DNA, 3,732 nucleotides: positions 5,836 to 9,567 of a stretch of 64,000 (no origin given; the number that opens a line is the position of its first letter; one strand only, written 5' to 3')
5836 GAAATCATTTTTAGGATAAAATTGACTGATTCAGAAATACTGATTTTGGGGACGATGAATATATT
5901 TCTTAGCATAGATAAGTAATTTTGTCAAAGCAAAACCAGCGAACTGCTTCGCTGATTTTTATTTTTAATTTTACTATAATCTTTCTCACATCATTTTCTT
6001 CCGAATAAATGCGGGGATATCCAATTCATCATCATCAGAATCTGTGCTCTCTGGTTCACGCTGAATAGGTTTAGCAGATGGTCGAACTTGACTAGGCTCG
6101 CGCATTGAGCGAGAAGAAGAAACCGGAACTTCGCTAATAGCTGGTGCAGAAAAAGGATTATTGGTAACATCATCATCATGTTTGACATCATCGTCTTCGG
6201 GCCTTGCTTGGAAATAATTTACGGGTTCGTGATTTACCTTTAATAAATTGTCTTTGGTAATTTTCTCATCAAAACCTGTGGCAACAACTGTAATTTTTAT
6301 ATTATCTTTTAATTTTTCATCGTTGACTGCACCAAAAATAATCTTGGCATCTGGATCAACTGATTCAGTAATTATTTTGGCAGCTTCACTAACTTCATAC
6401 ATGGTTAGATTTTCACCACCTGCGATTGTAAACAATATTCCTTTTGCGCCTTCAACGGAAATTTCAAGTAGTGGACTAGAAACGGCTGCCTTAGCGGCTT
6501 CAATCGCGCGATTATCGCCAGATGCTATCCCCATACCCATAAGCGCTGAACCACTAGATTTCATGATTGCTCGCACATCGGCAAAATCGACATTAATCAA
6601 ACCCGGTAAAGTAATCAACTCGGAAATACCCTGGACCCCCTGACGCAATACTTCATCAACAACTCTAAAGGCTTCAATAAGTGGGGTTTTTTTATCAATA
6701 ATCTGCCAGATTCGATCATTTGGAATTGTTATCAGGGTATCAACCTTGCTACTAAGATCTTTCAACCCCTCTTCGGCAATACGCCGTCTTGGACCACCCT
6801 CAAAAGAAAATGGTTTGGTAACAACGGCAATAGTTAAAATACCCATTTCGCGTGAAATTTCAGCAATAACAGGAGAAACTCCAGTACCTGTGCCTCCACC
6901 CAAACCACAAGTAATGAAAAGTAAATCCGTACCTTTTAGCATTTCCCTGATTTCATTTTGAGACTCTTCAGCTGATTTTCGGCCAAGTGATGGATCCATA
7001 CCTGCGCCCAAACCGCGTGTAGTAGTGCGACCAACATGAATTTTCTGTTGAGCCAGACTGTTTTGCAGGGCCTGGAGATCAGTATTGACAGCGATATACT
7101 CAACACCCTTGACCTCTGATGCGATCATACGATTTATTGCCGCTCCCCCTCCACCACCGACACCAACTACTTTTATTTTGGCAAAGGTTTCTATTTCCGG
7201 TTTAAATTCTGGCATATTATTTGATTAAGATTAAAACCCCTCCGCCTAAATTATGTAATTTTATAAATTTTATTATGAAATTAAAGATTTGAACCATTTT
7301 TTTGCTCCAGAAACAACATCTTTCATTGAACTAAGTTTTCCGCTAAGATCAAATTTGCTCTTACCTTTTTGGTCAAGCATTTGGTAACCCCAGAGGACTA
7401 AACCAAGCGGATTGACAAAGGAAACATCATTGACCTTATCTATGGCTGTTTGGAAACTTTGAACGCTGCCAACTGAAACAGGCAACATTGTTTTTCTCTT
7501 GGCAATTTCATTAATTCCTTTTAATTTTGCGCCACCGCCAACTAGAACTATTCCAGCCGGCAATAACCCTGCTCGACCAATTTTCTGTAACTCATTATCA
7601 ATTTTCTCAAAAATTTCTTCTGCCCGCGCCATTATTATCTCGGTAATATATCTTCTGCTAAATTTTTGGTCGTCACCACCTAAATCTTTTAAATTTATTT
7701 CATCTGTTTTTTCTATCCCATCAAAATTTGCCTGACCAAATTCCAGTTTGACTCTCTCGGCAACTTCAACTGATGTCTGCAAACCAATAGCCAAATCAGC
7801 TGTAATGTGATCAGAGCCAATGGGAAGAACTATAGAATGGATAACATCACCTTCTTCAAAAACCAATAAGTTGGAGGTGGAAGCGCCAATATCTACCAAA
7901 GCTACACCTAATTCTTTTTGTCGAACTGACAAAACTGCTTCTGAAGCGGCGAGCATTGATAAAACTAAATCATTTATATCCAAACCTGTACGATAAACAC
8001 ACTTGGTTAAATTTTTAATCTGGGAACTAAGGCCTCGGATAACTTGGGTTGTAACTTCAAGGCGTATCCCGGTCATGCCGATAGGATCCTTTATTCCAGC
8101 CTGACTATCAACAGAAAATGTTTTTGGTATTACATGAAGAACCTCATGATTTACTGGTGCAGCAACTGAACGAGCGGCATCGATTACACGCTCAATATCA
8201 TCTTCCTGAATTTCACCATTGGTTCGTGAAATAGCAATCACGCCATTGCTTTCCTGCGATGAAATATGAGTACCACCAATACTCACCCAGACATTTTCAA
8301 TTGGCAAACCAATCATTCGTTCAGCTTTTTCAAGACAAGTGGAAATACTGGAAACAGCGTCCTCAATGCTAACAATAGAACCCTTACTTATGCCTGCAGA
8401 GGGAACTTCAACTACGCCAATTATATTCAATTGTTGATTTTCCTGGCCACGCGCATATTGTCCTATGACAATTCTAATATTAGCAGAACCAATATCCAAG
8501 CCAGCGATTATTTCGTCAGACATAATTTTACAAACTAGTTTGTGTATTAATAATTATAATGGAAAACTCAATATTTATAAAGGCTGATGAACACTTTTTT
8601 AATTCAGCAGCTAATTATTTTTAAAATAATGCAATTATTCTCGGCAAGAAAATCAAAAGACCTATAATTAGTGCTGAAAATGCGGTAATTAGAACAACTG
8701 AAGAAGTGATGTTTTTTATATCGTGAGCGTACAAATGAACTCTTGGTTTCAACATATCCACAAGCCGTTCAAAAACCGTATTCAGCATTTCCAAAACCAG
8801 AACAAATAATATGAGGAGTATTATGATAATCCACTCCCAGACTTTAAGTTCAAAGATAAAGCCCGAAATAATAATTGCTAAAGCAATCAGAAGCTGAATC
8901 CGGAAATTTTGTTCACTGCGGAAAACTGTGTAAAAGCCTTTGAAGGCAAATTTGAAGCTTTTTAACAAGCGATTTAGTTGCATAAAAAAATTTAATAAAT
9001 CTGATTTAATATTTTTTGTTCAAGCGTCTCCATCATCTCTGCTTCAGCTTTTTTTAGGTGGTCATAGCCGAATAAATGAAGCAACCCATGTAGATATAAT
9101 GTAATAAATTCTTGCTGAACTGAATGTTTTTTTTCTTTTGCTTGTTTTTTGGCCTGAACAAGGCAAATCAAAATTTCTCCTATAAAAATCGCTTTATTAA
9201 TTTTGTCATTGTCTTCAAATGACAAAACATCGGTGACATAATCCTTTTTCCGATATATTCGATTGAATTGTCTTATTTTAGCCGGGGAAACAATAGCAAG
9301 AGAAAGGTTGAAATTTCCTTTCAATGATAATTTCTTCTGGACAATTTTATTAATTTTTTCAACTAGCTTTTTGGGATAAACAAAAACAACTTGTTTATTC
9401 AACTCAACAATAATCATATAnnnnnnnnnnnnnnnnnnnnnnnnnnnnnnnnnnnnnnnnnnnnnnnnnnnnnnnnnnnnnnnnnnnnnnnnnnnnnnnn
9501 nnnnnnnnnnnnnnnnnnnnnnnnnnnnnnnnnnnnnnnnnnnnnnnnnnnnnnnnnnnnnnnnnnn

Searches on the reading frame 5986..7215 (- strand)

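Call 63: search_protein_families(library=pfam, proteins=[window:5986-7215:-], max_evalue=0.00001)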
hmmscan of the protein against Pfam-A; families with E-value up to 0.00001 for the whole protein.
window:5986-7215:- (409 aa): 2 families
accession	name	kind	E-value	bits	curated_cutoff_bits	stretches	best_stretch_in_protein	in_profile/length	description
PF00091.31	Tubulin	-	9.5e-48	163.4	33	1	13-174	1-190/190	Tubulin/FtsZ family, GTPase domain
PF12327.13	FtsZ_C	-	1.9e-33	115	27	1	222-316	1-95/95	FtsZ family, C-terminal domain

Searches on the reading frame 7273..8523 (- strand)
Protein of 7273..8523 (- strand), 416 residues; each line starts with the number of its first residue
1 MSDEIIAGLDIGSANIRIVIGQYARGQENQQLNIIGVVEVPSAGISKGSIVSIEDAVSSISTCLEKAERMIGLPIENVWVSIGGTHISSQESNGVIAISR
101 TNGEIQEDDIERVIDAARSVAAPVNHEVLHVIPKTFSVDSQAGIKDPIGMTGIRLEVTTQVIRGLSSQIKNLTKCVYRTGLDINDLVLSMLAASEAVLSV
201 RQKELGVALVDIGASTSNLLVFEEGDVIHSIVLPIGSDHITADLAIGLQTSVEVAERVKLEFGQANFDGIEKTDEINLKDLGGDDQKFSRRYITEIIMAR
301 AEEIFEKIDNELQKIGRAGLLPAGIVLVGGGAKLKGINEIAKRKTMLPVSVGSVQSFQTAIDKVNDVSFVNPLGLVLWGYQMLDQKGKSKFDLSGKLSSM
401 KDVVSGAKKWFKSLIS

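Call 63: search_protein_families(library=pfam, proteins=[window:7273-8523:-], max_evalue=0.00001)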
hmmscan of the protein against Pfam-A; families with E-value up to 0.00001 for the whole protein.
window:7273-8523:- (416 aa): 4 families
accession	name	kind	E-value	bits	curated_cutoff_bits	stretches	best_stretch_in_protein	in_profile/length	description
PF14450.12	FtsA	-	6.5e-34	117.5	31.8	1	208-370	1-123/127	Cell division protein FtsA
PF02491.25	SHS2_FTSA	-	3.1e-28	98.4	25.4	1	84-162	1-78/79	SHS2 domain inserted in FTSA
PF06723.19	MreB_Mbl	-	3.3e-10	39.8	27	1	189-352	130-304/327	MreB/Mbl protein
PF11104.14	PilM_2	-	1.5e-08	34.4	27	0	194-261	169-236/340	Type IV pilus assembly protein PilM;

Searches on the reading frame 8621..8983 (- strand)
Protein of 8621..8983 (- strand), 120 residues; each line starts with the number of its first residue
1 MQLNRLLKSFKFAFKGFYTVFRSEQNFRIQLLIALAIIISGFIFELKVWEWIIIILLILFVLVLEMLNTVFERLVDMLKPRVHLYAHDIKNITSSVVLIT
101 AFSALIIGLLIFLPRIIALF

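Call 63: search_protein_families(library=pfam, proteins=[window:8621-8983:-], max_evalue=0.00001)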
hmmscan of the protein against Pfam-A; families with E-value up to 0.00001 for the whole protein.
window:8621-8983:- (120 aa): 1 family
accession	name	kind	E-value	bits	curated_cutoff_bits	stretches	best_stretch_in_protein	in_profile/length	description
PF01219.24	DAGK_prokar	-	1.2e-28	99.4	22.3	1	11-112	1-102/102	Prokaryotic diacylglycerol kinase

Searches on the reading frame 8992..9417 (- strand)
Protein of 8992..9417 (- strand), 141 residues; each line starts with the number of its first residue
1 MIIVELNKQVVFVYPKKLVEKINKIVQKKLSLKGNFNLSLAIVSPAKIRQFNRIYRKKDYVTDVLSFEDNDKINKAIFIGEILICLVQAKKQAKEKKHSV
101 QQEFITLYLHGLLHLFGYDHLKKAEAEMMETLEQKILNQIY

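Call 63: search_protein_families(library=pfam, proteins=[window:8992-9417:-], max_evalue=0.00001)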
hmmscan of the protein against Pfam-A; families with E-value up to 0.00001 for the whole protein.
window:8992-9417:- (141 aa): 1 family
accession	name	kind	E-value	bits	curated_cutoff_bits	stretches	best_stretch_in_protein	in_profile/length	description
PF02130.23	YbeY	-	3.6e-37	127.6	25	1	16-139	8-128/129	Endoribonuclease YbeY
